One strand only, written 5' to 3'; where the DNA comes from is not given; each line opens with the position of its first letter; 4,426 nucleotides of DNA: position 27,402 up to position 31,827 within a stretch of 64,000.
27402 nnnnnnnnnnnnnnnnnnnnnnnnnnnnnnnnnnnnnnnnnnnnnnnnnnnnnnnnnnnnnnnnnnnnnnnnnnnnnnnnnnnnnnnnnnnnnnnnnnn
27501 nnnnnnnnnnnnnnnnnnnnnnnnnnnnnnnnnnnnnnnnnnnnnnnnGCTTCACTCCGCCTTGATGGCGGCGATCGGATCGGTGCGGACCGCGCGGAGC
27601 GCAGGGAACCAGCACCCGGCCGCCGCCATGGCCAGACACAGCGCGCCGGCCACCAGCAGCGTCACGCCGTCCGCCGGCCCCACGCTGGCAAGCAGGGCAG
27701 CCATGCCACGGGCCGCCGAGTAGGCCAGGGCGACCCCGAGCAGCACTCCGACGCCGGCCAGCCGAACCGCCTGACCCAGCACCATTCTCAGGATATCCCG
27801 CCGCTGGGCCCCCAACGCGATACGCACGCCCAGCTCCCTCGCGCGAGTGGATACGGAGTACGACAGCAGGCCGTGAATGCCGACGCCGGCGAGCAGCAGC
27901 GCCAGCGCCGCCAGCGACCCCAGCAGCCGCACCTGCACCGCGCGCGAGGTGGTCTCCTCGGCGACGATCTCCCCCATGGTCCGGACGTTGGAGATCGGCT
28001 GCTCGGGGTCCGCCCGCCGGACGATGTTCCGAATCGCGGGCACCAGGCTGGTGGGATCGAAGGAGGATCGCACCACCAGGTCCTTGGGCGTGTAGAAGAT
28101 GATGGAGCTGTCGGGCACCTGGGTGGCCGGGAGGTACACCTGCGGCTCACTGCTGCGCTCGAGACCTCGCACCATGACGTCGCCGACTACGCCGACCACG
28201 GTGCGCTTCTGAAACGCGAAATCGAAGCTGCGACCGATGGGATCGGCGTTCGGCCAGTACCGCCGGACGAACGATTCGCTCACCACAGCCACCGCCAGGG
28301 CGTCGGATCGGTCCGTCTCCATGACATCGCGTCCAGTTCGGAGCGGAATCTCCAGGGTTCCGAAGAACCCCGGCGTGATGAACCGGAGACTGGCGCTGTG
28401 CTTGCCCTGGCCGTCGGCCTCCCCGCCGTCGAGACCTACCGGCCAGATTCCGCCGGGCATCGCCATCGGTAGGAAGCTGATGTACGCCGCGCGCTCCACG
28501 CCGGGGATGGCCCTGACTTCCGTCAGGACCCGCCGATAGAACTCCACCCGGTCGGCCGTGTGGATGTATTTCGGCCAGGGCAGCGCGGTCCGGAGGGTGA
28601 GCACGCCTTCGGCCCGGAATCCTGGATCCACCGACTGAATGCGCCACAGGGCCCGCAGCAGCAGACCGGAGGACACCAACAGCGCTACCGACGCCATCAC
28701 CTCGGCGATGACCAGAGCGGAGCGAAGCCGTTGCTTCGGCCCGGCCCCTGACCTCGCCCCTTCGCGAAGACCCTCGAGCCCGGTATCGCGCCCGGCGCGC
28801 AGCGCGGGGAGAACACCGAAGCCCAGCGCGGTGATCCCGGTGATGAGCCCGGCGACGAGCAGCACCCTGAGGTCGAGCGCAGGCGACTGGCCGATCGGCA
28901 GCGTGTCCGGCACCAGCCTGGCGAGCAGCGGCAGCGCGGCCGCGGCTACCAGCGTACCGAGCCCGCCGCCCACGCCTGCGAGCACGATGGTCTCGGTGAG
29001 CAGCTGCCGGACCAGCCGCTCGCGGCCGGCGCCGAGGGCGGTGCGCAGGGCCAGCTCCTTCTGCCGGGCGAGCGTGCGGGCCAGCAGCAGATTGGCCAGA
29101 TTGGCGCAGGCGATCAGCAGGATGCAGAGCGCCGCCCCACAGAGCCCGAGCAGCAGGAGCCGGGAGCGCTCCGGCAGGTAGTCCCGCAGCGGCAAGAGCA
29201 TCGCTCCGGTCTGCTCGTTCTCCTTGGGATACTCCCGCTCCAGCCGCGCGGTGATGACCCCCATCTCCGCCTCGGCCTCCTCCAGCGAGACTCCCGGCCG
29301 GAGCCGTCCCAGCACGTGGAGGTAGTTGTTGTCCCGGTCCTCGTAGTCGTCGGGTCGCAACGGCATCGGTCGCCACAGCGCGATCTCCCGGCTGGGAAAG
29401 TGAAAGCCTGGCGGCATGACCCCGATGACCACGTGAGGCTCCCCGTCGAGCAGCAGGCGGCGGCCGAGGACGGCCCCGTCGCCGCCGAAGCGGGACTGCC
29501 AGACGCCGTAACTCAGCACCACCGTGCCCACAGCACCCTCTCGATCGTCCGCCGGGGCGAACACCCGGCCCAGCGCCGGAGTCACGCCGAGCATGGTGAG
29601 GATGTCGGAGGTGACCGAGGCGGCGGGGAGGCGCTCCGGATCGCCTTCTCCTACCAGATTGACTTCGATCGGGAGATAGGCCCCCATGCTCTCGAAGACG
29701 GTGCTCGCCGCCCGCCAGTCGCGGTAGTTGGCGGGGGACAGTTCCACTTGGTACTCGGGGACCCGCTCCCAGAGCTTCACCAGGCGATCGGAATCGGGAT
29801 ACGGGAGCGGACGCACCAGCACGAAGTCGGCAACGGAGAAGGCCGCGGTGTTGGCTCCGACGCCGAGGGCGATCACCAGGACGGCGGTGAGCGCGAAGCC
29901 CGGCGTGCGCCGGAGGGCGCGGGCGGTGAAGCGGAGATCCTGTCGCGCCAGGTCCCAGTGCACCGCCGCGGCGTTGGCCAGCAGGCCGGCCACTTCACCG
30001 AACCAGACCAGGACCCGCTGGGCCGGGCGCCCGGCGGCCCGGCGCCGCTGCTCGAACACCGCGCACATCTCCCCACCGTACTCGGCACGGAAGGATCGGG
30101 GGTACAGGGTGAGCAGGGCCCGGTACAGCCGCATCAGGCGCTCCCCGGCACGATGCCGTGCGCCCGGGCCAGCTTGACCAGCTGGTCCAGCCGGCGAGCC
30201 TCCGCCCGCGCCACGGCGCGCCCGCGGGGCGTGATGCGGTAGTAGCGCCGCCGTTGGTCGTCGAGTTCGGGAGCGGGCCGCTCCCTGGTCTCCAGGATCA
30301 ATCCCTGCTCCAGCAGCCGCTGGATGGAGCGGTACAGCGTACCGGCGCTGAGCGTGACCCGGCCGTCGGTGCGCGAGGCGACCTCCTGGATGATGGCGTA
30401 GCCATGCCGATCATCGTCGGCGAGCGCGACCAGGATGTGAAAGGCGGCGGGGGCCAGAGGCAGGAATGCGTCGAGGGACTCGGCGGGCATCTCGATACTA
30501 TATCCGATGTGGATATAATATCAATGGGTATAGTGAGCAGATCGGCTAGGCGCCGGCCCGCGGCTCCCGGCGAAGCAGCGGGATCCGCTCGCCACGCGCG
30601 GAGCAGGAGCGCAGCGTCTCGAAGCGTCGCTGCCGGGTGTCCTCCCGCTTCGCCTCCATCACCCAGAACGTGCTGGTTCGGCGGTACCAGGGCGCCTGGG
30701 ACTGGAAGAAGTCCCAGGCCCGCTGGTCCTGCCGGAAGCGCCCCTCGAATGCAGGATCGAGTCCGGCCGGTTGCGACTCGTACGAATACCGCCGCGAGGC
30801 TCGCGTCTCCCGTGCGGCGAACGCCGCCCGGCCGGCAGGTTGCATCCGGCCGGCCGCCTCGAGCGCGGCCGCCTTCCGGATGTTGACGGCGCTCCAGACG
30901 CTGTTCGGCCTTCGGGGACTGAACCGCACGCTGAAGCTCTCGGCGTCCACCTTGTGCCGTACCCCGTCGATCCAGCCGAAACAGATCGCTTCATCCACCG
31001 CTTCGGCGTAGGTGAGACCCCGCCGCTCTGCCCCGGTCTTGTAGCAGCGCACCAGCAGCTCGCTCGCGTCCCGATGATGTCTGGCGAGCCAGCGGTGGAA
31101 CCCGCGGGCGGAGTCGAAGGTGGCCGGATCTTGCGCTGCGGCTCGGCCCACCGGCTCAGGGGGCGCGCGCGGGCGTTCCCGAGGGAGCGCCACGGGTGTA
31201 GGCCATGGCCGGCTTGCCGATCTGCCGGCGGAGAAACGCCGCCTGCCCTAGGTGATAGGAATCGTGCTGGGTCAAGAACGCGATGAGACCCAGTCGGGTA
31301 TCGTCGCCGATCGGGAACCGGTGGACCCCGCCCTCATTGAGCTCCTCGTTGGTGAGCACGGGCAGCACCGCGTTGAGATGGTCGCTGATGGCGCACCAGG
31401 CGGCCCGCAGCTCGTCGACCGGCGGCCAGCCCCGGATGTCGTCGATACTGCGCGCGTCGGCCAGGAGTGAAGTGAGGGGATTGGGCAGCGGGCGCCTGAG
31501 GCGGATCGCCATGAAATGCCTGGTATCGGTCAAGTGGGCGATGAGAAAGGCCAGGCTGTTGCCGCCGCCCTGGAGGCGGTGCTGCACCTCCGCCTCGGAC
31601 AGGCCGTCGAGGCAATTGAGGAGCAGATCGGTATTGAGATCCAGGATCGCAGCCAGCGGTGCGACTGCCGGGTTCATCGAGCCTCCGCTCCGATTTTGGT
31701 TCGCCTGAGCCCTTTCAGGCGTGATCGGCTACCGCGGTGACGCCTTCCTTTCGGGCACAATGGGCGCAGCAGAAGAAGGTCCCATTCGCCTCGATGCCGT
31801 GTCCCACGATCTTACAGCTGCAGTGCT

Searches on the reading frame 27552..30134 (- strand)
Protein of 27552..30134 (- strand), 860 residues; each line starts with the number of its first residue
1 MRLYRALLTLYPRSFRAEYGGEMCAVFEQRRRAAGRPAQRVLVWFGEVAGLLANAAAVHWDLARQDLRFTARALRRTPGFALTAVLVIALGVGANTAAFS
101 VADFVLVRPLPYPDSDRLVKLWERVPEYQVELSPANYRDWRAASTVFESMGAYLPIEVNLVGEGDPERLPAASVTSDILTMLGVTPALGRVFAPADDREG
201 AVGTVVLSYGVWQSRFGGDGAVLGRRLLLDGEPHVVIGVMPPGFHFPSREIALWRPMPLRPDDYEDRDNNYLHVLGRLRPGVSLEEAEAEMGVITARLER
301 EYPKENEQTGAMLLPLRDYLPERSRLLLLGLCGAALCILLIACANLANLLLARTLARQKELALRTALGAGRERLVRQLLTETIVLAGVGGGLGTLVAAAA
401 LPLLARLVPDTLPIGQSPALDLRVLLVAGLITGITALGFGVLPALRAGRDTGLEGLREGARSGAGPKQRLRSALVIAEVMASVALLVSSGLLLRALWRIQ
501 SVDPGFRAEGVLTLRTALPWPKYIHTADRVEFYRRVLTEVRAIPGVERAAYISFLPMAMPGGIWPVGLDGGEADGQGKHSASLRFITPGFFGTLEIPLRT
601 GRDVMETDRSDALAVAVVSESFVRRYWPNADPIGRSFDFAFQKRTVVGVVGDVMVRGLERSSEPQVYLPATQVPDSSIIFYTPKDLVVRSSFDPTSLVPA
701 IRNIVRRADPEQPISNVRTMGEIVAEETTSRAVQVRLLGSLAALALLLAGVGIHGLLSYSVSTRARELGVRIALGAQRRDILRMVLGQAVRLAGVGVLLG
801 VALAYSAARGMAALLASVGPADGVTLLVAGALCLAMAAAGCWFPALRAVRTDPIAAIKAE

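Call 4: search_protein_families(library=ncbifam, proteins=[window:27552-30134:-], max_evalue=0.00001)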
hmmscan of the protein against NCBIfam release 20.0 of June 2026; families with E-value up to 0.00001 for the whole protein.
window:27552-30134:- (860 aa): 2 families
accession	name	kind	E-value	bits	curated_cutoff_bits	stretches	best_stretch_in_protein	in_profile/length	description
TIGR03434.1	ADOP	subfamily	1.2e-268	893.5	622.3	1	64-860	2-803/803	ADOP family duplicated permease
NF007826.0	PRK10535.1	equivalog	1.3e-26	93.1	966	2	581-859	367-647/648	macrolide ABC transporter ATP-binding protein/permease MacB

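Call 5: search_protein_families(library=pfam, proteins=[window:27552-30134:-], max_evalue=0.001)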
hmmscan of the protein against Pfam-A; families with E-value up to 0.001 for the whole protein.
window:27552-30134:- (860 aa): 2 families
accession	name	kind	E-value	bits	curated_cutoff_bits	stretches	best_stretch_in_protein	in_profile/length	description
PF12704.14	MacB_PCD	-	6.4e-32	112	27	2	82-291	2-204/207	MacB-like periplasmic core domain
PF02687.27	FtsX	-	3.9e-22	79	25.5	2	740-853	2-120/120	FtsX-like permease C-terminal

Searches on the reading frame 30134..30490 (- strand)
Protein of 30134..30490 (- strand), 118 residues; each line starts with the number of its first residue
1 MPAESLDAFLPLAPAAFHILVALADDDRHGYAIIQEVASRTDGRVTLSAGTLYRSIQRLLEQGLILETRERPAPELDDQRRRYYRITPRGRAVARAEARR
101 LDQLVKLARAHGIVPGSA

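Call 8: search_protein_families(library=pfam, proteins=[window:30134-30490:-], max_evalue=0.001)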
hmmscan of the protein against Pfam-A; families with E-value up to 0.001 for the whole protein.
window:30134-30490:- (118 aa): 1 family
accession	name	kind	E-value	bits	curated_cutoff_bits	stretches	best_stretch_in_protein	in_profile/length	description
PF03551.20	PadR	-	2.7e-17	63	27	1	19-94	1-73/75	Transcriptional regulator PadR-like family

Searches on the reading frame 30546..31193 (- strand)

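Call 9: search_protein_families(library=pfam, proteins=[window:30546-31193:-], max_evalue=0.001)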
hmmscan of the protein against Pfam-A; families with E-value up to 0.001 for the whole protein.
window:30546-31193:- (215 aa): 1 family
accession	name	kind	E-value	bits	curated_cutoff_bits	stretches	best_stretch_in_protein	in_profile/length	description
PF13376.11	OmdA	-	1.9e-12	47.4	25.6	1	146-201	5-60/60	Bacteriocin-protection, YdeI or OmpD-Associated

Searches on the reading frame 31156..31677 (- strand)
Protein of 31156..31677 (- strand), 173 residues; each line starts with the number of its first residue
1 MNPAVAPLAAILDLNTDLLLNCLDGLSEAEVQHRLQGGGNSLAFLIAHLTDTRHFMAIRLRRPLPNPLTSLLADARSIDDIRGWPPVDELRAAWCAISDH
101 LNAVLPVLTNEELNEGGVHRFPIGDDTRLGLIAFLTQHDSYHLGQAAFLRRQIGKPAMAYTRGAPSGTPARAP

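Call 9: search_protein_families(library=pfam, proteins=[window:31156-31677:-], max_evalue=0.001)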
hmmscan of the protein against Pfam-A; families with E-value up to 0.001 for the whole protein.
window:31156-31677:- (173 aa): 3 families
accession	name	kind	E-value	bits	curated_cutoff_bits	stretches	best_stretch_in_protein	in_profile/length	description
PF12867.12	DinB_2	-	1.6e-18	67.8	24.8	1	12-146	2-128/128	DinB superfamily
PF04978.18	MST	-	5.9e-08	33.7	27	1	8-153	2-147/149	Mycothiol-S-transferase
PF05163.17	DinB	-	4.5e-05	23.9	23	1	17-159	17-151/165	DinB family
